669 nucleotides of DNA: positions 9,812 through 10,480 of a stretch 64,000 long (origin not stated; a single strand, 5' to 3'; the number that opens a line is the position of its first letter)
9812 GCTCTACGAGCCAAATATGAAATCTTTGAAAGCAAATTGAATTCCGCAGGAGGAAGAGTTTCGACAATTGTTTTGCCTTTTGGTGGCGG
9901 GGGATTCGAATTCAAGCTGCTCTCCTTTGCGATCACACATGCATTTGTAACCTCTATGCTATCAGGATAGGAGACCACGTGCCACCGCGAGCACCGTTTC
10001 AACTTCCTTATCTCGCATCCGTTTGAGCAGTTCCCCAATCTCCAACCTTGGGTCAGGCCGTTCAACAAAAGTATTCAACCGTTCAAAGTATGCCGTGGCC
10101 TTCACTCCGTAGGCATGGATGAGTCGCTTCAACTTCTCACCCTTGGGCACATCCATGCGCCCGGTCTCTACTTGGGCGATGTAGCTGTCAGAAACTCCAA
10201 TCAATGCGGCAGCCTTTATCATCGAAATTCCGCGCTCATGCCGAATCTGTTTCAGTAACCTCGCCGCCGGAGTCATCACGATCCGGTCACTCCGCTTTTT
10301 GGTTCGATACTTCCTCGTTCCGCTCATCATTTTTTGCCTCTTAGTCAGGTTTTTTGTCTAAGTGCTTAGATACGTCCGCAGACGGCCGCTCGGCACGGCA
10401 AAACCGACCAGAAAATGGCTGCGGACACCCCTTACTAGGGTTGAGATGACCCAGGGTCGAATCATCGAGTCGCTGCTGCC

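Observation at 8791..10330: XRE regulator translationally coupled to a ~400-aa protein with two HEPN Rx5H motifs (Cas13-like tandem HEPN without CRISPR)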

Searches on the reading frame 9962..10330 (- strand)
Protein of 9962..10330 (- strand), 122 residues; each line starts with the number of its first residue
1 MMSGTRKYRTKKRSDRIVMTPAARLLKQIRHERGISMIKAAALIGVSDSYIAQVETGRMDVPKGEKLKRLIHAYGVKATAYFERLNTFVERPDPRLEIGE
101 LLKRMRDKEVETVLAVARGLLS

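Call 3: search_protein_families(library=pfam, proteins=[window:9962-10330:-], max_evalue=1)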
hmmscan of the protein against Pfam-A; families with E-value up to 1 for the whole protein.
window:9962-10330:- (122 aa): 5 families
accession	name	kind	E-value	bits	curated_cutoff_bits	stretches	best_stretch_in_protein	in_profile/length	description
PF13560.12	HTH_31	-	1e-11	45.4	27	1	23-77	3-57/64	Helix-turn-helix domain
PF01381.28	HTH_3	-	9.9e-11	42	23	1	26-77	1-51/55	Helix-turn-helix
PF12844.13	HTH_19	-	3.7e-09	36.8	30.2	1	24-82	2-59/64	Helix-turn-helix domain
PF13413.12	HTH_25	-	0.005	17.1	24.6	1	25-60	1-36/62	Helix-turn-helix domain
PF11662.13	DUF3263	-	0.018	15.3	22.3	1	64-106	21-63/74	Protein of unknown function (DUF3263)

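Call 5: search_protein_families(library=padloc, proteins=[window:9962-10330:-], max_evalue=1)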
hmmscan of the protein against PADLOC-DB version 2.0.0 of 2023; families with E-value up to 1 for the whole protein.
window:9962-10330:- (122 aa): 13 families
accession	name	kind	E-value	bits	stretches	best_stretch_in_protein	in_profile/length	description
PDLC02926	HTH_VI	-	9.1e-07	27.1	1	24-77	4-56/92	-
PDLC04142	capH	-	7.6e-06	24.9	1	23-86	8-67/103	capH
PDLC03951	RmrA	-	8.8e-06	22.9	1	24-86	11-72/400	-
PDLC03947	RmrA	-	8.1e-05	19.6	1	24-86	14-75/383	-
PDLC03665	Control_protein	-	0.00078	17.7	1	24-79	11-66/77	control protein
PDLC03948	RmrA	-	0.0027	14.7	1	26-82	13-67/397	-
PDLC03954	RmrA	-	0.0039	14.1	1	24-82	13-70/380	-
PDLC03945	RmrA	-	0.0045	14.2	1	25-85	6-64/394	-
PDLC02067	Cas1b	-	0.0049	13.7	1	47-121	330-404/533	-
PDLC03949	RmrA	-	0.009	12.9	1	26-84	7-63/363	-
PDLC03664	Control_protein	-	0.01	14.3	1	25-67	17-59/74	control protein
PDLC03944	RmrA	-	0.016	12.3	1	26-77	11-61/384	-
PDLC03953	RmrA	-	0.02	12.1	1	20-76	4-59/373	-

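Call 8: search_protein_families(library=ncbifam, proteins=[window:9962-10330:-], max_evalue=1)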
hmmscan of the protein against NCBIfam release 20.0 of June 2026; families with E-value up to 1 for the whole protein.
window:9962-10330:- (122 aa): 16 families
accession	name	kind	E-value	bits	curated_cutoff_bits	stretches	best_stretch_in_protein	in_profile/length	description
NF058600.1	TransRegSco1979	equivalog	2.7e-06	26.6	350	1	24-86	11-72/280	Sco1979 family transcriptional regulator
NF038139.1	Reg_Aceta_RamB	equivalog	8.6e-06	24.6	700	1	26-111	7-83/465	acetate metabolism transcriptional regulator RamB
NF006015.0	PRK08154.1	subfamily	1e-05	24.8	204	1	11-117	20-122/314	anaerobic benzoate catabolism transcriptional regulator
TIGR03070.1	couple_hipB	subfamily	6.7e-05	22.8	71.65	1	24-73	5-53/58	type II toxin-antitoxin system Y4mF family antitoxin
NF007408.0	PRK09943.1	equivalog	9.7e-05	22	211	1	24-84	10-69/185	HTH-type transcriptional regulator PuuR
NF046032.1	TransRegSlrRBacil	equivalog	0.00056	20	250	1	24-83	4-63/149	HTH-type transcriptional regulator SlrR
NF041951.1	phage_RstR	subfamily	0.0015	18.8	80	1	25-120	6-99/108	RstR family transcriptional repressor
NF052239.1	antitox_spr1629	equivalog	0.0069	15.5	335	1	26-87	7-66/377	spr1629 family repressor/antitoxin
TIGR00270.2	TIGR00270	equivalog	0.0091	15.8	110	1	20-80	74-133/159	multiprotein bridging factor aMBF1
TIGR03830.1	CxxCG_CxxCG_HTH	subfamily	0.033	14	61.8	1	13-63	59-107/127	type II TA system antitoxin MqsA family protein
NF007481.0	PRK10072.1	equivalog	0.056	13.9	110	1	25-73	37-86/96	HTH-type transcriptional regulator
NF041493.1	MobT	equivalog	0.078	11.7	600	1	26-63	1-38/383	MobT family relaxase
TIGR02612.1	mob_myst_A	hypoth_equivalog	0.082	12.8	122.6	1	16-57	20-61/150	mobile mystery protein A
NF007257.0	PRK09706.1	subfamily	0.089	12.6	101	1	26-75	10-58/135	transcriptional repressor DicA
NF053843.1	NcldAssocNapAMycb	equivalog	0.092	12.7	160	1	69-106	57-94/113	nucleoid-associated protein NapA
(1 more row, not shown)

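Call 77: find_homologous_proteins(query=window:9962-10330:-, max_evalue=0.00001)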
Query window:9962-10330:- (122 aa): 25 proteins with E <= 0.00001 among 43 candidates.
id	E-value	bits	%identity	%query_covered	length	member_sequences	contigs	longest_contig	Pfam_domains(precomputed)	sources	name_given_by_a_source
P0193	6.4e-66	237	93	100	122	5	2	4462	PF12844.14,PF01381.29,PF13560.13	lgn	-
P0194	3.1e-65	235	91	100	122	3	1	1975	PF12844.14,PF01381.29,PF13560.13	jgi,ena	-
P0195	9.7e-65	234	91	100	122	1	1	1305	PF12844.14,PF01381.29,PF13560.13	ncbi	-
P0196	7.0e-64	231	89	100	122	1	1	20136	PF12844.14,PF01381.29,PF13560.13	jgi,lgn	jgi:transcriptional regulator with XRE-family HTH domain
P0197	1.6e-63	230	89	100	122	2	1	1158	PF12844.14,PF01381.29,PF13560.13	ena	-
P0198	1.1e-62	227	88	100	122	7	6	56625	PF12844.14,PF01381.29,PF13560.13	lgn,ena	-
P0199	2.5e-62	226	88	100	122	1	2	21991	PF12844.14,PF01381.29,PF13560.13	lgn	-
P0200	1.6e-61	223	87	100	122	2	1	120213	PF12844.14,PF01381.29,PF13560.13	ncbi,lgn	-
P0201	1.6e-59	217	85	100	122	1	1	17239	PF12844.14,PF01381.29,PF13560.13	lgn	-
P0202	3.7e-59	216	83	100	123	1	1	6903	PF01381.29,PF13560.13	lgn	-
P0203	2.2e-58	213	82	100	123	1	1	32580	PF12844.14,PF01381.29,PF13560.13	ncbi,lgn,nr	ncbi:MAG: helix-turn-helix domain-containing protein [Pseudobdellovibrio sp.]|nr:helix-turn-helix do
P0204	7.5e-58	211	80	100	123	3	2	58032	PF12844.14,PF01381.29,PF13560.13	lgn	-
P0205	8.1e-57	208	80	100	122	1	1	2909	PF12844.14,PF01381.29,PF13560.13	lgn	-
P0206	8.3e-57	208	80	100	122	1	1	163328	PF12844.14,PF01381.29,PF13560.13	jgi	-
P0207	5.0e-55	202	80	99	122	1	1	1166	PF12844.14,PF01381.29,PF13560.13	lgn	-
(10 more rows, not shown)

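Call 79: find_encoding_contigs(protein=P0199, flank=6000, max_places=2)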
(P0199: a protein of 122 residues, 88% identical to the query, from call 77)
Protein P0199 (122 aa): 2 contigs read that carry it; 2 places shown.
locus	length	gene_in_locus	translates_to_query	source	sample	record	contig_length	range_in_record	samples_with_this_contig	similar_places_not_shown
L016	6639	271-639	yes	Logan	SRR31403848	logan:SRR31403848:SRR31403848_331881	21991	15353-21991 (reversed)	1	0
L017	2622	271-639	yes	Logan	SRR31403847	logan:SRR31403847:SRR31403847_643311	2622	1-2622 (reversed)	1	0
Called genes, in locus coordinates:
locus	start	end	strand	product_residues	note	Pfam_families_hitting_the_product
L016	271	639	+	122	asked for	PF12844:HTH_19, PF13560:HTH_31, PF01381:HTH_3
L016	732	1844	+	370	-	-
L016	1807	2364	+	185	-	-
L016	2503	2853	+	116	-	PF01381:HTH_3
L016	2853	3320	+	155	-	-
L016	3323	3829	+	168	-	-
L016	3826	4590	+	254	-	-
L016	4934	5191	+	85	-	PF13560:HTH_31, PF13443:HTH_26 (weak), PF01381:HTH_3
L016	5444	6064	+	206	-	PF00589:Phage_integrase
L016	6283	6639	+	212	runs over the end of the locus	-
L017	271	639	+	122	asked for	PF12844:HTH_19, PF13560:HTH_31, PF01381:HTH_3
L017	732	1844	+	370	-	-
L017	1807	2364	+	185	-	-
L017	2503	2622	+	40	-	?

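Call 80: find_encoding_contigs(protein=P0200, flank=6000, max_places=2)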
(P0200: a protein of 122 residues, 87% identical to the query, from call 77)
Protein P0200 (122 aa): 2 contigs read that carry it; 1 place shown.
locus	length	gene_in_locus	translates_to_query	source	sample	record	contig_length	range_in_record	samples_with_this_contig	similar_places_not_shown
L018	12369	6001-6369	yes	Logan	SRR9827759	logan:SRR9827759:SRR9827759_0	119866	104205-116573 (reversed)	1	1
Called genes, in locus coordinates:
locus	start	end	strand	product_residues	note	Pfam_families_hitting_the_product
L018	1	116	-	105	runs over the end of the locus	-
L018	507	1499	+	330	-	PF01965:DJ-1_PfpI, PF00293:NUDIX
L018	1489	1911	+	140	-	-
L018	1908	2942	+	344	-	PF02016:Peptidase_S66, PF17676:Peptidase_S66C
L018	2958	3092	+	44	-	-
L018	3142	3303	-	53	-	-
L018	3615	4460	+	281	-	PF13527:Acetyltransf_9 (weak), PF00583:Acetyltransf_1, PF13673:Acetyltransf_10 (weak), PF13508:Acetyltransf_7 (weak), PF08445:FR47 (weak)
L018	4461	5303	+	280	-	-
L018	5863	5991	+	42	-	-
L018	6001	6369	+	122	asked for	PF12844:HTH_19, PF13560:HTH_31, PF01381:HTH_3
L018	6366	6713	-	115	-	PF13560:HTH_31 (faint)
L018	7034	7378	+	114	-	PF13560:HTH_31 (weak), PF01381:HTH_3, PF13443:HTH_26 (weak)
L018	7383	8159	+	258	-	-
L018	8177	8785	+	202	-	-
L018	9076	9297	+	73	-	PF12844:HTH_19 (faint), PF13560:HTH_31, PF01381:HTH_3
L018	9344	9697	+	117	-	-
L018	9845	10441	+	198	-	PF00239:Resolvase, PF02796:HTH_7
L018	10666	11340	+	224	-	-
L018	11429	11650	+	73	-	-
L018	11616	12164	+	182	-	-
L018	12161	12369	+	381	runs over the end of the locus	-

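Call 81: find_encoding_contigs(protein=P0198, flank=6000, max_places=4)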
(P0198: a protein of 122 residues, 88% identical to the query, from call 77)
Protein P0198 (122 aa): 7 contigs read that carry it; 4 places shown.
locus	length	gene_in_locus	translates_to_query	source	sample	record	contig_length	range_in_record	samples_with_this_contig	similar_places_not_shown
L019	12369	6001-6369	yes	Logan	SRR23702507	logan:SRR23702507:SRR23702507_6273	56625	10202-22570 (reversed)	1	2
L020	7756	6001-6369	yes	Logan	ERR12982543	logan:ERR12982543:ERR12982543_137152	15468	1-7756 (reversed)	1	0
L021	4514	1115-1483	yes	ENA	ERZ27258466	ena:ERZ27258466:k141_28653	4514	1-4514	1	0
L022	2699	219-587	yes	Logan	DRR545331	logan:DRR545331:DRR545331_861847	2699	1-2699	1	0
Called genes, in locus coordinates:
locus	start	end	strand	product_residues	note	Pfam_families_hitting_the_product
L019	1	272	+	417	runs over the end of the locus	PF02321:OEP (faint)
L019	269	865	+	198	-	-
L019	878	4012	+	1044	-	PF00873:ACR_tran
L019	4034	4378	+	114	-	-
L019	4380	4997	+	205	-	PF01545:Cation_efflux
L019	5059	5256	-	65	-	-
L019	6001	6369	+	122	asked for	PF12844:HTH_19, PF13560:HTH_31, PF01381:HTH_3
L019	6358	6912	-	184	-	PF01434:Peptidase_M41 (faint)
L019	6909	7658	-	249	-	-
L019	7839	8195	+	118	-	PF13443:HTH_26 (weak)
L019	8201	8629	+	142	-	-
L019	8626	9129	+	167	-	PF00565:SNase (weak)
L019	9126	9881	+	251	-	-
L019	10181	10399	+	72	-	PF12844:HTH_19 (weak), PF13560:HTH_31 (weak), PF01381:HTH_3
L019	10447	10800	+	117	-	-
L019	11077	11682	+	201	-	PF00589:Phage_integrase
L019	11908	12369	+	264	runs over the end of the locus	-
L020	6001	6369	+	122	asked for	PF12844:HTH_19, PF13560:HTH_31, PF01381:HTH_3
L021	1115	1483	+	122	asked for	PF12844:HTH_19, PF13560:HTH_31, PF01381:HTH_3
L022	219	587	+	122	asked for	PF12844:HTH_19, PF13560:HTH_31, PF01381:HTH_3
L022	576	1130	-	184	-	PF01434:Peptidase_M41 (faint)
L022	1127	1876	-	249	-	-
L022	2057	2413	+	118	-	PF13443:HTH_26 (weak)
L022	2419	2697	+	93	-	?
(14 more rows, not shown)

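Call 90: search_protein_families(library=phrogs, proteins=[window:9962-10330:-], max_evalue=0.01)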
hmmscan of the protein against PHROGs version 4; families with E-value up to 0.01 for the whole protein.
window:9962-10330:- (122 aa): 12 families
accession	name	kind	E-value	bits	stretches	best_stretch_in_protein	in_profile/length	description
phrog_8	-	transcription regulation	1.9e-08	35.1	1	8-95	66-166/346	transcriptional regulator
phrog_3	-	transcription regulation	1.1e-07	33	1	16-93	83-161/430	transcriptional repressor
phrog_2439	-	transcription regulation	2.6e-06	27.5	1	24-85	10-70/367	transcriptional regulator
phrog_9908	-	DNA, RNA and nucleotide metabolism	1.5e-05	25.3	1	25-87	17-78/282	DNA binding protein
phrog_5823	-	transcription regulation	2.3e-05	24.7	1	26-80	11-65/404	transcriptional regulator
phrog_2339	-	DNA, RNA and nucleotide metabolism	0.00015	22.7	1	24-82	28-86/98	HTH DNA binding protein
phrog_7241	-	transcription regulation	0.00018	22.5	1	24-78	64-117/122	transcriptional regulator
phrog_6831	-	transcription regulation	0.0023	18.9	0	32-72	16-59/68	transcriptional regulator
phrog_2104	-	unknown function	0.0024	19.1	1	21-70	39-87/103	-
phrog_2328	-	transcription regulation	0.0034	18.2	1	22-77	17-70/128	transcriptional repressor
phrog_32768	-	unknown function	0.0035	17.1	1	19-76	7-64/446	-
phrog_14076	-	transcription regulation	0.0053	18.3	1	15-74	9-67/86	transcriptional regulator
